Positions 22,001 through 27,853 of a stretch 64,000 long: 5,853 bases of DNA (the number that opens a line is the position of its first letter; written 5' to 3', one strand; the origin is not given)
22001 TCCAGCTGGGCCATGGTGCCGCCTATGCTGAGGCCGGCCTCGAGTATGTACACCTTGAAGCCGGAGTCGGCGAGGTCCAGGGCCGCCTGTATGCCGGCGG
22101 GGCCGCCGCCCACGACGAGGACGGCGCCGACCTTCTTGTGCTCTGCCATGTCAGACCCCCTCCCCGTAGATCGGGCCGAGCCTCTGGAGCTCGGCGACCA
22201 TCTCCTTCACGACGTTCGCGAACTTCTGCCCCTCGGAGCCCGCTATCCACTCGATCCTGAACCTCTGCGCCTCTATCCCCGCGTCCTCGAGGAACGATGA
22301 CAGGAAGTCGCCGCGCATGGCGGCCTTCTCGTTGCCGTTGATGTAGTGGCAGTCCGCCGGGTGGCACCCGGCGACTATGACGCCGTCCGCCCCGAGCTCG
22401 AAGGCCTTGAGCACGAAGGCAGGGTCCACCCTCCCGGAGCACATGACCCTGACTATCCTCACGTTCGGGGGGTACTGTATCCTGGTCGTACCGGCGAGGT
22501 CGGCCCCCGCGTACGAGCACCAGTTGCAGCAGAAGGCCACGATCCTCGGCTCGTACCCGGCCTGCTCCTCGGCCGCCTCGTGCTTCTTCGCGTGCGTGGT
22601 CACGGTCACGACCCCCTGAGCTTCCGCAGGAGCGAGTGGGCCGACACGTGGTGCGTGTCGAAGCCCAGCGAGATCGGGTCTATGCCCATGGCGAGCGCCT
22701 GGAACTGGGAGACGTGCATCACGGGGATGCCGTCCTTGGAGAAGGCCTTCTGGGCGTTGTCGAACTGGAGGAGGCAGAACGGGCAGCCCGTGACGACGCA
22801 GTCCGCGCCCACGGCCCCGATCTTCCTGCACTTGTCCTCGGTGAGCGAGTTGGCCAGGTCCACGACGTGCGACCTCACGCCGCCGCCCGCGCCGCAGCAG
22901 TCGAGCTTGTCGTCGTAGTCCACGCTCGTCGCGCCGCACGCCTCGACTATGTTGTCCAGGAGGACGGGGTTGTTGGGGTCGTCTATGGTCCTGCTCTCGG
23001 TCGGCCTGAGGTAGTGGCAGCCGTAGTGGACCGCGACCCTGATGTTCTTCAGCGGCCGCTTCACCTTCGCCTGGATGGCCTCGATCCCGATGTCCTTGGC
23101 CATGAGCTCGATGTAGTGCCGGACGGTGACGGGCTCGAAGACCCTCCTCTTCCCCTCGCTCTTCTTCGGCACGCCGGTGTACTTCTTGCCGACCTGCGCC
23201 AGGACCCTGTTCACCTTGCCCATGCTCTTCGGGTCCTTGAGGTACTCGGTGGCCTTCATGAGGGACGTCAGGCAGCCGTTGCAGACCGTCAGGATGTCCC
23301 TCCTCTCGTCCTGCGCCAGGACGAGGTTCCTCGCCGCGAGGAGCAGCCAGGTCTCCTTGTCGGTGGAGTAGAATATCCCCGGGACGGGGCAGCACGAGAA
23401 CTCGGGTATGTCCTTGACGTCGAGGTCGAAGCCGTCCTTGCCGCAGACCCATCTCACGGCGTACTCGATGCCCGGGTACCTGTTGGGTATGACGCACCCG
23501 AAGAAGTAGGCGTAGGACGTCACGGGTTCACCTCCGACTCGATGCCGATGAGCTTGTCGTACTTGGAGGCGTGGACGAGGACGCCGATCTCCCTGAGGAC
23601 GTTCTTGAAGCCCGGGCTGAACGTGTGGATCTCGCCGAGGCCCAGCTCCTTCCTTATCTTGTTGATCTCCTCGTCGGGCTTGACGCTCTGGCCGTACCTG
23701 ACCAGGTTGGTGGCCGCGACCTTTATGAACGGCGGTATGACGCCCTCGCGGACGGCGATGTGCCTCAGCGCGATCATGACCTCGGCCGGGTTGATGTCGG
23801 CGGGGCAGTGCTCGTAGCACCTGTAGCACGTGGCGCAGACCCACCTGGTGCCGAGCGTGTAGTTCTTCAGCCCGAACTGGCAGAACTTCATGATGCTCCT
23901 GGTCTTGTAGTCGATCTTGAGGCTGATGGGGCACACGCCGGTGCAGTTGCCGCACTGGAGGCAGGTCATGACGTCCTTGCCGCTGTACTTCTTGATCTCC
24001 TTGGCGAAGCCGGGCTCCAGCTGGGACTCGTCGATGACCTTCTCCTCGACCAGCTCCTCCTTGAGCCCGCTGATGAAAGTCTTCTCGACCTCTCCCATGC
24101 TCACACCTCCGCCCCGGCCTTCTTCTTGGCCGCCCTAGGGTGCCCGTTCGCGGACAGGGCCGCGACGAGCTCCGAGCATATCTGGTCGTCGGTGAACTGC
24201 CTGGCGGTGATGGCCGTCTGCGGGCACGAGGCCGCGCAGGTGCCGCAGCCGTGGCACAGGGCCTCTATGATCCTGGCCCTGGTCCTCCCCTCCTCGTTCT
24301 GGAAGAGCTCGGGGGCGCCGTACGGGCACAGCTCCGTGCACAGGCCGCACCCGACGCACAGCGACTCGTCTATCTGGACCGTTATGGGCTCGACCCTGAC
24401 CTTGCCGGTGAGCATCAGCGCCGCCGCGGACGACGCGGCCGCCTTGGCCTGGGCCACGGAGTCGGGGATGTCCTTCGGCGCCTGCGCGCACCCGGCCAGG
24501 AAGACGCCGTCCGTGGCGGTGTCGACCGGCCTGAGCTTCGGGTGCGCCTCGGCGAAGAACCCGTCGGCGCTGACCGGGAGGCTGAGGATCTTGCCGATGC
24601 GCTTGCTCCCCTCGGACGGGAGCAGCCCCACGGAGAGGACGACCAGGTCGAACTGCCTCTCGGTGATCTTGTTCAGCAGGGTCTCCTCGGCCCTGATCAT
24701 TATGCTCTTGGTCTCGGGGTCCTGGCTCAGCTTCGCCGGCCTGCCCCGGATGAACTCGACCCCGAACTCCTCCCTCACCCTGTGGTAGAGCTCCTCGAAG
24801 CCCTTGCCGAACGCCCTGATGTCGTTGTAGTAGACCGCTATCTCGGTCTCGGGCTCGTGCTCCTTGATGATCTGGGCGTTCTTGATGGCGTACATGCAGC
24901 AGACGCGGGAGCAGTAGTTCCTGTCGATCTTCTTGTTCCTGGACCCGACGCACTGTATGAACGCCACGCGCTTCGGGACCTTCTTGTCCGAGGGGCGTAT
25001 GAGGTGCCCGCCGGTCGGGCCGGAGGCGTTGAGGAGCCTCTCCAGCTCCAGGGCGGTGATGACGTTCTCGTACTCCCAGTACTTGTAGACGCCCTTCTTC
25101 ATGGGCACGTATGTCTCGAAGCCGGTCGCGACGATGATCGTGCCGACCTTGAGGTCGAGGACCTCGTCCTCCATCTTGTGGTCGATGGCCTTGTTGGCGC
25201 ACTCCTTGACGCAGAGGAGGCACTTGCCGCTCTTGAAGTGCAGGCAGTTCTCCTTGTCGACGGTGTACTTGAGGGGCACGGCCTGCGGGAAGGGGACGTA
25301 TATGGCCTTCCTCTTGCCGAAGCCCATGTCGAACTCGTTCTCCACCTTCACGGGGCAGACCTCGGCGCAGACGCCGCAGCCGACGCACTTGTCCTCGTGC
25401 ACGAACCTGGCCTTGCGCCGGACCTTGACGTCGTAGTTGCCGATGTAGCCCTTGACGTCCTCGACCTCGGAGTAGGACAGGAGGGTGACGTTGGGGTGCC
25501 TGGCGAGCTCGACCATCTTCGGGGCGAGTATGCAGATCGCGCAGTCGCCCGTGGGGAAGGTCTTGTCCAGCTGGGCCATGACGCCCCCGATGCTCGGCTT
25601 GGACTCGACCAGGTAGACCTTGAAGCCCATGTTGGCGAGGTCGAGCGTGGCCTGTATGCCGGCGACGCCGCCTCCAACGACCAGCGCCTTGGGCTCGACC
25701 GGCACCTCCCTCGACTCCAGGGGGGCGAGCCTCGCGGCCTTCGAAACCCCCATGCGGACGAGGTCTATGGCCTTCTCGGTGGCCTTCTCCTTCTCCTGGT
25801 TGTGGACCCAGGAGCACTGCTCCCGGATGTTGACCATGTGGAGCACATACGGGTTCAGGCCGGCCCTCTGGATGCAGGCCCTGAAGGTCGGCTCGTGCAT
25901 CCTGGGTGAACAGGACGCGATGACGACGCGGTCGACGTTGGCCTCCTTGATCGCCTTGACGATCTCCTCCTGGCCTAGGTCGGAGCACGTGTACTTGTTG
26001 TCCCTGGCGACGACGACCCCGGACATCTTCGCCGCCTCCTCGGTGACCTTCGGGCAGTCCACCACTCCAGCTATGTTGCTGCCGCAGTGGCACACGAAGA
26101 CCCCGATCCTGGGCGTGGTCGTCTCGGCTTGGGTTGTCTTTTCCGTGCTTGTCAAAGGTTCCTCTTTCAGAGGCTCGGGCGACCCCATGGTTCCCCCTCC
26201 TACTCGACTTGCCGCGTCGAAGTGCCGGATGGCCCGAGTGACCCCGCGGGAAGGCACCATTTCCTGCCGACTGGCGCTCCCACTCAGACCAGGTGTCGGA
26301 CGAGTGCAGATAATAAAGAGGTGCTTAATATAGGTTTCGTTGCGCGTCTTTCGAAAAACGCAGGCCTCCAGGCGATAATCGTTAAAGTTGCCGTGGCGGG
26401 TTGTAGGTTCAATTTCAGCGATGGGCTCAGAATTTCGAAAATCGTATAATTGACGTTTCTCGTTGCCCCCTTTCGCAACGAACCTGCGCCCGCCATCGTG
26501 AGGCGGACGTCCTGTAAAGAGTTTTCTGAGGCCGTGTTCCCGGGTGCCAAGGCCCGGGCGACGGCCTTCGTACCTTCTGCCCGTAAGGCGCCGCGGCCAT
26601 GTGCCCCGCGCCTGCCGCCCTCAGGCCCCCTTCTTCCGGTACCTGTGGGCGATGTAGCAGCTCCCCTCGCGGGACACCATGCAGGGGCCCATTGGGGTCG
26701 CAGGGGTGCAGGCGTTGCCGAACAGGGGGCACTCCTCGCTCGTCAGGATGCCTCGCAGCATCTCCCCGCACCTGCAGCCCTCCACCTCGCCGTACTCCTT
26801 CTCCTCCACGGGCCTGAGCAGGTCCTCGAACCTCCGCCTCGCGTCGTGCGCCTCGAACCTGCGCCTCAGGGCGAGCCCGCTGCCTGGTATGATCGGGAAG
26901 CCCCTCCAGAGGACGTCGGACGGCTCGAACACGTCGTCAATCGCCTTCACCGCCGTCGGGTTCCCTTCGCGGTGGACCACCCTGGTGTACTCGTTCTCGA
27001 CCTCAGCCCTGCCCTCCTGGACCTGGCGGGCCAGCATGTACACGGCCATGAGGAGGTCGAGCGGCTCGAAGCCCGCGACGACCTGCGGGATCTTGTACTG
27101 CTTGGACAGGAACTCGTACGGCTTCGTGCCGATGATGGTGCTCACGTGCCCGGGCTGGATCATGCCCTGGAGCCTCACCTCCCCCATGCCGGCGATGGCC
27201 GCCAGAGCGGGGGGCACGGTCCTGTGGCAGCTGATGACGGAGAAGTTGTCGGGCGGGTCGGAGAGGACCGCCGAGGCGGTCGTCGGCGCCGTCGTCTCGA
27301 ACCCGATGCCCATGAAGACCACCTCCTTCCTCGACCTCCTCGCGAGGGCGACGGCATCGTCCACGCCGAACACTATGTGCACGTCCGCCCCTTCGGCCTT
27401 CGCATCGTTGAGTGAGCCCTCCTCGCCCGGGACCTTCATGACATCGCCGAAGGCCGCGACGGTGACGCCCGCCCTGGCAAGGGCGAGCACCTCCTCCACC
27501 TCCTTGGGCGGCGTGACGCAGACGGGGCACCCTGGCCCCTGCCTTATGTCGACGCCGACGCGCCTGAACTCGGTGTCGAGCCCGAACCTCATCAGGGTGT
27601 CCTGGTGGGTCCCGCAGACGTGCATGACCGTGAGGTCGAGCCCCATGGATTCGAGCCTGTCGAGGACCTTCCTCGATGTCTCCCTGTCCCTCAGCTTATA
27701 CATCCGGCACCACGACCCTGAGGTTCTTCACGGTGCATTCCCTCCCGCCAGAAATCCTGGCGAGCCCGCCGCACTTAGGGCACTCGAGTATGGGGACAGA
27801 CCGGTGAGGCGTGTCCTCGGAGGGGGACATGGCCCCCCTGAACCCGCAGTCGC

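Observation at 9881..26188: Supercluster with four HdrA flavoproteins and four MvhD domains but only one MvhAG hydrogenase and one HdrBC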

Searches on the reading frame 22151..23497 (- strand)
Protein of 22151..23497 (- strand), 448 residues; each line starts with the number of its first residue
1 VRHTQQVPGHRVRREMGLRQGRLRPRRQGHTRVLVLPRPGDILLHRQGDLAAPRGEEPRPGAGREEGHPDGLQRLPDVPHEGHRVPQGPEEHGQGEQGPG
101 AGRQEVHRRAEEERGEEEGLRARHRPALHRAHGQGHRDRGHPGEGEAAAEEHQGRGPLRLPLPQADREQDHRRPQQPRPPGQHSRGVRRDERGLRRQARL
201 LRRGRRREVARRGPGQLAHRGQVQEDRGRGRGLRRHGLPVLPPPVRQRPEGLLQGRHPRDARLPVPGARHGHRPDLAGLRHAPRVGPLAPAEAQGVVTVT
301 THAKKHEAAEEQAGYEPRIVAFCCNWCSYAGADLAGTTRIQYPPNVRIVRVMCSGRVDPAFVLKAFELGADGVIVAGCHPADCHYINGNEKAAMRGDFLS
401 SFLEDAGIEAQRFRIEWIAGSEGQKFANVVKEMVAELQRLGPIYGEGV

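Call 4: search_protein_families(library=pfam, proteins=[window:22151-23497:-], max_evalue=0.001)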
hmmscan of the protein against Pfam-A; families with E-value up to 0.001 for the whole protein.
window:22151-23497:- (448 aa): 1 family
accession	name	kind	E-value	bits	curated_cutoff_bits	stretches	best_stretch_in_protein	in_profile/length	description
PF02662.21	FlpD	-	1e-53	181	22.3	1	319-441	1-123/123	Methyl-viologen-reducing hydrogenase, delta subunit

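Call 7: search_protein_families(library=ncbifam, proteins=[window:22151-23497:-], max_evalue=0.001)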
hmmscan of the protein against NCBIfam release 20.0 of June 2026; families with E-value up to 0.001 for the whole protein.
window:22151-23497:- (448 aa): 3 families
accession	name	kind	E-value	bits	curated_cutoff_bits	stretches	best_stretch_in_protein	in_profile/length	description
NF040770.1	hetero_SS_HdrA2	exception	1.3e-56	192.2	1100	1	306-444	637-775/777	CoB-CoM heterodisulfide reductase HdrA2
NF045873.1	F420_non_VhuD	exception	2.1e-38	131.4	215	1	316-442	1-127/132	F420-non-reducing hydrogenase iron-sulfur subunit VhuD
NF041891.1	hdrA_Methbact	equivalog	2.3e-11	42.6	1300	1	309-417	636-738/762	ferredoxin:CoB-CoM heterodisulfide reductase subunit HdrA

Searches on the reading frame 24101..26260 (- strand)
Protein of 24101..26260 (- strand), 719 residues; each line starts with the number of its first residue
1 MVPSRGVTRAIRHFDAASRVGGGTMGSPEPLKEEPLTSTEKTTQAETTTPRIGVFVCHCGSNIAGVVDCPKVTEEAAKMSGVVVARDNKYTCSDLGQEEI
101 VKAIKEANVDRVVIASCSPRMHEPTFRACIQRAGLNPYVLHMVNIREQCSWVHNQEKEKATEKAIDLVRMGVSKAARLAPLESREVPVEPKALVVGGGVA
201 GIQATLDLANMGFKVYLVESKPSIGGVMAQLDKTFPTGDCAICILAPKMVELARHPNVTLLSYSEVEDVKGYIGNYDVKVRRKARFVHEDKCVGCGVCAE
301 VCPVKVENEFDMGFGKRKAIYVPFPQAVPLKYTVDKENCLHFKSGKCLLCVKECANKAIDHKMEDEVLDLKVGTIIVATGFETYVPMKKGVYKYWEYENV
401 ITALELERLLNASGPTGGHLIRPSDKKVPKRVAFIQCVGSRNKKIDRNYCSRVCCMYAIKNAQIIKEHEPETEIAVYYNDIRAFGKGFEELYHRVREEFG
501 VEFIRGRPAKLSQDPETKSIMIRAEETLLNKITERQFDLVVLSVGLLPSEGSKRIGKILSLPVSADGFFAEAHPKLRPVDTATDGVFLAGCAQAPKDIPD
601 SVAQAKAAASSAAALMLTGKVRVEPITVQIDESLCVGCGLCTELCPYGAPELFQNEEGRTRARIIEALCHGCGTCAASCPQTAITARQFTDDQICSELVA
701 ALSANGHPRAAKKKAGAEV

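Call 5: search_protein_families(library=pfam, proteins=[window:24101-26260:-], max_evalue=0.001)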
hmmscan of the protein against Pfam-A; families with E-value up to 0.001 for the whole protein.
window:24101-26260:- (719 aa): 19 families
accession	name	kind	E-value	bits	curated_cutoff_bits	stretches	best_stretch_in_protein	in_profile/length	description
PF00037.32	Fer4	-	5.3e-17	61.3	21.1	3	628-650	1-23/24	4Fe-4S binding domain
PF12838.12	Fer4_7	-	1.5e-16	61.1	27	4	635-682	2-51/52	4Fe-4S dicluster domain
PF12837.12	Fer4_6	-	1.2e-15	57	25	2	628-650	2-24/24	4Fe-4S binding domain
PF13484.11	Fer4_16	-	1.4e-12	48.6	30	0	282-304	43-65/66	4Fe-4S double cluster binding domain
PF14697.11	Fer4_21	-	2.2e-12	47.4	35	2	629-684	2-57/59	4Fe-4S dicluster domain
PF07992.20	Pyr_redox_2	-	3.4e-12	46.8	26.1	1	192-288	3-87/291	Pyridine nucleotide-disulphide oxidoreductase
PF13187.11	Fer4_9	-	3.4e-12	46.6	27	1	635-684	2-52/52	4Fe-4S dicluster domain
PF25160.1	LdpA_Fe-S-bd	-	2.2e-11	43.8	27.6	1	662-688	21-47/49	LdpA Fe-S cluster-binding domain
PF12797.12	Fer4_2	-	7.6e-10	38.5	24.5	2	285-304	3-22/22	4Fe-4S binding domain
PF17179.9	Fer4_22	-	1.5e-08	35.8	27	0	623-647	69-93/95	4Fe-4S dicluster domain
PF13237.11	Fer4_10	-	7.4e-08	32.6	25.5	1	628-680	2-53/53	4Fe-4S dicluster domain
PF12831.13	FAD_oxidored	-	1.3e-07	31.8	27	1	193-229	3-39/416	FAD dependent oxidoreductase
PF13183.11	Fer4_8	-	4.7e-07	30.7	27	0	628-648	47-67/68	4Fe-4S dicluster domain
PF13534.11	Fer4_17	-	9e-06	26.6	22.2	0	290-306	44-60/61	4Fe-4S dicluster domain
PF13450.12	NAD_binding_8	-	9.6e-05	23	21.9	1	194-229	1-36/68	NAD(P)-binding Rossmann-like domain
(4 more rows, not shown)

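Call 7: search_protein_families(library=ncbifam, proteins=[window:24101-26260:-], max_evalue=0.001)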
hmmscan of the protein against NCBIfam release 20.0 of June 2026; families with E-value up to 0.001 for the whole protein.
window:24101-26260:- (719 aa): 75 families (the best 25 are shown)
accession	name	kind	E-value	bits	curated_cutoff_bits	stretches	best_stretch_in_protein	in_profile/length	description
NF040770.1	hetero_SS_HdrA2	exception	5.3e-288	957.4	1100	1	51-704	1-643/777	CoB-CoM heterodisulfide reductase HdrA2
NF041778.1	hetero_SS_HdrA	equivalog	8.1e-207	688.6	1400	1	49-702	5-651/771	ferredoxin:CoB-CoM heterodisulfide reductase subunit HdrA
NF041891.1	hdrA_Methbact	equivalog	3.7e-185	617.3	1300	1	51-702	2-636/762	ferredoxin:CoB-CoM heterodisulfide reductase subunit HdrA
TIGR01944.1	rnfB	subfamily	9.3e-12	44.9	68.7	2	621-693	101-169/190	RnfABCDGE type electron transport complex subunit B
NF058577.1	FdxA_fam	equivalog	9.1e-11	41.8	65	1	285-305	31-51/52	4Fe-4S ferredoxin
NF038196.1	ferrodoxin_EFR1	subfamily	9.5e-11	42.2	75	2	620-688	172-233/242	EFR1 family ferrodoxin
NF040864.1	HgcB_ferredoxin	equivalog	1.3e-10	41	99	1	626-687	7-64/93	mercury methylation ferredoxin HgcB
NF042909.1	FMH_DH_FwdF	exception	1.5e-10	40.7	375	2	628-687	220-277/336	tungsten-dependent formylmethanofuran dehydrogenase subunit FwdF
TIGR02179.1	PorD_KorD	subfamily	1.8e-10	40.7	60.05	1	618-686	12-74/78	2-oxoacid:acceptor oxidoreductase, delta subunit, pyruvate/2-ketoisovalerate family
NF007202.0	PRK09623.1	equivalog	6.9e-10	39.2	166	1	600-686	18-100/105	3-methyl-2-oxobutanoate dehydrogenase subunit delta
NF040684.1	PorD_Arch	equivalog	1.1e-09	38.2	120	0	288-306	60-78/85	pyruvate synthase subunit PorD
NF009410.0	PRK12771.1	subfamily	1.7e-09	36.9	516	1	183-228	132-177/566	NAD(P)-binding protein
NF007203.0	PRK09624.1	equivalog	3e-09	37.1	171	1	611-685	31-99/105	pyuvate ferredoxin oxidoreductase subunit delta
TIGR01971.1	NuoI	subfamily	3.6e-09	36.2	113.05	1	631-686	40-100/121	NADH-quinone oxidoreductase, chain I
TIGR02700.1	flavo_MJ0208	hypoth_equivalog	4.4e-09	35.9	251.35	1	626-685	141-195/234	dihydromethanopterin reductase (acceptor)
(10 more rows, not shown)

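Call 24: search_solved_structures(query=window:24101-26260:-, max_evalue=1e-100, show_alignments=1)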
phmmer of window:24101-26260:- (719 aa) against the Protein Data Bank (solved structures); distinct sequences matched with E-value up to 1e-100: 5.
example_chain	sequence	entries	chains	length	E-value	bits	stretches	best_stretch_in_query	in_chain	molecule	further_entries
5odc_A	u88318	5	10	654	5.2e-269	897.2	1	49-696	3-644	Heterodisulfide reductase, subunit A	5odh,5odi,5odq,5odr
8rvu_a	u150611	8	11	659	9.2e-254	846.8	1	48-703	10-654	H(2):CoB-CoM heterodisulfide,ferredoxin reductase subunit A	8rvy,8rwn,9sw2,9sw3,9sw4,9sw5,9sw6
8rvv_A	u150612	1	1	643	1e-252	843.4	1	50-702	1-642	H(2):CoB-CoM heterodisulfide,ferredoxin reductase subunit A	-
9sfi_A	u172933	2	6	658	4.8e-231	771.7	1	49-702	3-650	CoB--CoM heterodisulfide reductase iron-sulfur subunit A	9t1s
7bkb_A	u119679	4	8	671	2.1e-211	706.8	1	45-701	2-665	CoB--CoM heterodisulfide reductase iron-sulfur subunit A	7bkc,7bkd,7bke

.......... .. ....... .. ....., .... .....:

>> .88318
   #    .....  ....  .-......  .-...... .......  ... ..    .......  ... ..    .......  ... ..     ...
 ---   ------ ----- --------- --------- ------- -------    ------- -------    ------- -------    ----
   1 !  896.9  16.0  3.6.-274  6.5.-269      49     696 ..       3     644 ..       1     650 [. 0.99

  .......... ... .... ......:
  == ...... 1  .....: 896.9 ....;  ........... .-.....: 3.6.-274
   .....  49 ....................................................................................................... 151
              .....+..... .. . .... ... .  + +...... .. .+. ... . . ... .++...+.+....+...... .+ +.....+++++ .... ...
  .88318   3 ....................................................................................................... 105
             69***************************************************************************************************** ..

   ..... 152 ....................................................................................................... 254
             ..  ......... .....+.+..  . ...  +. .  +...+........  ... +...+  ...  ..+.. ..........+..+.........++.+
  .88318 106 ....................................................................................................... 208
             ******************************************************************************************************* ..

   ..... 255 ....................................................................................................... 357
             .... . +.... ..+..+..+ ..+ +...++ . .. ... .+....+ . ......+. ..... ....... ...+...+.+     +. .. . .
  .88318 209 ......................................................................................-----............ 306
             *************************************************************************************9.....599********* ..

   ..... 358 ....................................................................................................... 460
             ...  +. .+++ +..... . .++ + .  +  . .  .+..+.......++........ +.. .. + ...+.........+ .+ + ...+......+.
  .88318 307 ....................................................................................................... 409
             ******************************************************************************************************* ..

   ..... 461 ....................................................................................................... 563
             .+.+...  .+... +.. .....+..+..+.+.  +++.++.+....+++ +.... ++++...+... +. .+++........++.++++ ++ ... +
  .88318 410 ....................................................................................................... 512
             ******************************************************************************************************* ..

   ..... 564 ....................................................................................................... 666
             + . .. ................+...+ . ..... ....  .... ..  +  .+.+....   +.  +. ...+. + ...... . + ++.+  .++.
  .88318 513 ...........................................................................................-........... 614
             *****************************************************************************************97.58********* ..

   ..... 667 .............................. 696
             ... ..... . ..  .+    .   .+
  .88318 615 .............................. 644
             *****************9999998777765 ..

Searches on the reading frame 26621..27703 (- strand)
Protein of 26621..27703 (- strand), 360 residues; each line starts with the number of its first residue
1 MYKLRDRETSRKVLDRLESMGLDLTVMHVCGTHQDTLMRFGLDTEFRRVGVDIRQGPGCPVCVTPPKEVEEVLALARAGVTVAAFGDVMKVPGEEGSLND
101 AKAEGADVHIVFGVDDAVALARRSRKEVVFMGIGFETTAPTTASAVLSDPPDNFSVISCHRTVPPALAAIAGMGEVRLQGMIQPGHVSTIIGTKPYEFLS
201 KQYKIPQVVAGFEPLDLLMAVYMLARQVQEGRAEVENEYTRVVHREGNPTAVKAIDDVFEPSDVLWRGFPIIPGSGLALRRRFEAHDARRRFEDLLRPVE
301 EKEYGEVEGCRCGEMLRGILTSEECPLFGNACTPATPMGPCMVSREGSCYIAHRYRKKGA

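Call 5: search_protein_families(library=pfam, proteins=[window:26621-27703:-], max_evalue=0.001)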
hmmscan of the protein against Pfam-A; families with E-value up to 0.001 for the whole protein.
window:26621-27703:- (360 aa): 1 family
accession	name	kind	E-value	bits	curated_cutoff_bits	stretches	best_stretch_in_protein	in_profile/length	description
PF01924.21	HypD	-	3.4e-130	434.7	25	1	20-356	16-351/351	Hydrogenase formation hypA family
